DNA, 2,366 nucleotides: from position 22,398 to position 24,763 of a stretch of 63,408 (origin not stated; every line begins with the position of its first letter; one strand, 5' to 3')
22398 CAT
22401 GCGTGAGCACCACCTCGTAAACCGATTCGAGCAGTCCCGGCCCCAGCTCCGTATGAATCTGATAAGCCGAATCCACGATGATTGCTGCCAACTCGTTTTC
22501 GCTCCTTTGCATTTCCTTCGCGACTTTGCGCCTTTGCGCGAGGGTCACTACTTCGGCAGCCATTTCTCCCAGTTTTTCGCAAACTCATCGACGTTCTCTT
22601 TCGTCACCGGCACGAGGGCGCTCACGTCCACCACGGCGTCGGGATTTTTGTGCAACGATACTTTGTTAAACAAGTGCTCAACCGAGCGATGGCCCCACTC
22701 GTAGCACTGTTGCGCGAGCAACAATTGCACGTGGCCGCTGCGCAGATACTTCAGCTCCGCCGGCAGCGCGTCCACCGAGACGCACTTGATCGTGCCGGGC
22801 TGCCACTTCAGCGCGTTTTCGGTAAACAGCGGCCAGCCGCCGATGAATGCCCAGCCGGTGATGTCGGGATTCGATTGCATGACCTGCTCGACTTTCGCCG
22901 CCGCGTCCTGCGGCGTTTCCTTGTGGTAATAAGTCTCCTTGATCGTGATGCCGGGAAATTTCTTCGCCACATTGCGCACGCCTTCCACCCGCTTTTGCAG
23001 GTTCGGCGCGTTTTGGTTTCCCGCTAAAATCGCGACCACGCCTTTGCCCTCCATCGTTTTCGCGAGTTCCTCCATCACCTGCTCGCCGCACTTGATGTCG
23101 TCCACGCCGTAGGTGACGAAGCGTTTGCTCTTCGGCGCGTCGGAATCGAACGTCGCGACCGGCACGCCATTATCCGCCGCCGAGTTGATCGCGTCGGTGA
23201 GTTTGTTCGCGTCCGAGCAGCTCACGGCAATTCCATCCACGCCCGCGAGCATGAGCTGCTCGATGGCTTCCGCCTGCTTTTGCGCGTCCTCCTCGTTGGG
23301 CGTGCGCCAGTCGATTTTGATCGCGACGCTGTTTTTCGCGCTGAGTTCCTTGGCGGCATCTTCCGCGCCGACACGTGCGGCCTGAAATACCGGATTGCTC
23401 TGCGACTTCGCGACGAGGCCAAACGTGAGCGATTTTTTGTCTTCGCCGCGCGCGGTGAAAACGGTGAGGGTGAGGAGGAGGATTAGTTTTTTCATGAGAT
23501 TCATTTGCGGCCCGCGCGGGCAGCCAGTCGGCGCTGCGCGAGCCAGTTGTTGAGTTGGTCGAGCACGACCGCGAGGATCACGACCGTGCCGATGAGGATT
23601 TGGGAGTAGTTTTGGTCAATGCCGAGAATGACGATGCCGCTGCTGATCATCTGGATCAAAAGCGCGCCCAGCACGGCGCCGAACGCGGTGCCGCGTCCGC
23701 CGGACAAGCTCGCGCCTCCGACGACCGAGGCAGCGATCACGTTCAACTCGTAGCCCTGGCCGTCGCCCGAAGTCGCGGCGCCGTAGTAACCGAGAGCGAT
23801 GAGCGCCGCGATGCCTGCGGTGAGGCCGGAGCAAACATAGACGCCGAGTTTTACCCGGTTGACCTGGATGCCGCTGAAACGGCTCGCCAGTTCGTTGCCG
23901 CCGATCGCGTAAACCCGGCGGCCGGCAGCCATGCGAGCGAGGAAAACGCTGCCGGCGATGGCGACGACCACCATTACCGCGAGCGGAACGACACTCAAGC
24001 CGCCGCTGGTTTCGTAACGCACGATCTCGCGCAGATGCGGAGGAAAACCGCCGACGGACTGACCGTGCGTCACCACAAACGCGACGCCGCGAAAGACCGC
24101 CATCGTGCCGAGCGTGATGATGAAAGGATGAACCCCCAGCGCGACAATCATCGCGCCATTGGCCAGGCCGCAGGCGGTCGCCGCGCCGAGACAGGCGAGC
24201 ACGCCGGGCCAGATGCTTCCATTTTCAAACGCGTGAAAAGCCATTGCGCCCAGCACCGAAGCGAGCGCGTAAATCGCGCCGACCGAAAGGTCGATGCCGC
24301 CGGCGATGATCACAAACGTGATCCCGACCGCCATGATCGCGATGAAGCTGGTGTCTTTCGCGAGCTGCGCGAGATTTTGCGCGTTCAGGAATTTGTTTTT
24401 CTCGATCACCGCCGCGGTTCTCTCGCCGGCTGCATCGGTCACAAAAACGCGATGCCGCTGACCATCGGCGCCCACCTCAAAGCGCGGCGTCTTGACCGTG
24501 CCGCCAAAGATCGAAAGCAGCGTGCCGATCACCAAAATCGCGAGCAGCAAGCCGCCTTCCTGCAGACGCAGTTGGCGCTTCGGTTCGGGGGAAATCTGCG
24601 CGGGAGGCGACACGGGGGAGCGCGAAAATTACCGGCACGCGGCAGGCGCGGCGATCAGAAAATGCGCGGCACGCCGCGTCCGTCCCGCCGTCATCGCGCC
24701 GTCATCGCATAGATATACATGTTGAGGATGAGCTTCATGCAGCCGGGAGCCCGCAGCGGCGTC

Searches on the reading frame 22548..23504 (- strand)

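Call 43: search_protein_families(library=pfam, proteins=[window:22548-23504:-], max_evalue=0.001)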
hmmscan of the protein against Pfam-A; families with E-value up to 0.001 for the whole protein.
window:22548-23504:- (318 aa): 3 families
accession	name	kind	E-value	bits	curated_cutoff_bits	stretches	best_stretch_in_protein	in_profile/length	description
PF13407.12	Peripla_BP_4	-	3.6e-54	184.4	35.1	1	28-279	1-251/258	Periplasmic binding protein domain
PF00532.27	Peripla_BP_1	-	1.7e-14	54.4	22.2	1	27-220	3-186/281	Periplasmic binding proteins and sugar binding domain of LacI family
PF13458.12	Peripla_BP_6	-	1.1e-08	35.6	31.7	1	37-223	15-198/343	Periplasmic binding protein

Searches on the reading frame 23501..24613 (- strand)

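Call 43: search_protein_families(library=pfam, proteins=[window:23501-24613:-], max_evalue=0.001)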
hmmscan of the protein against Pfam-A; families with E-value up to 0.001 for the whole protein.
window:23501-24613:- (370 aa): 1 family
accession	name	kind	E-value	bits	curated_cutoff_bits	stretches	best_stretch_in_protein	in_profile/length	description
PF02653.21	BPD_transp_2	-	6.3e-45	153.8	26.8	1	81-349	2-269/269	Branched-chain amino acid transport system / permease component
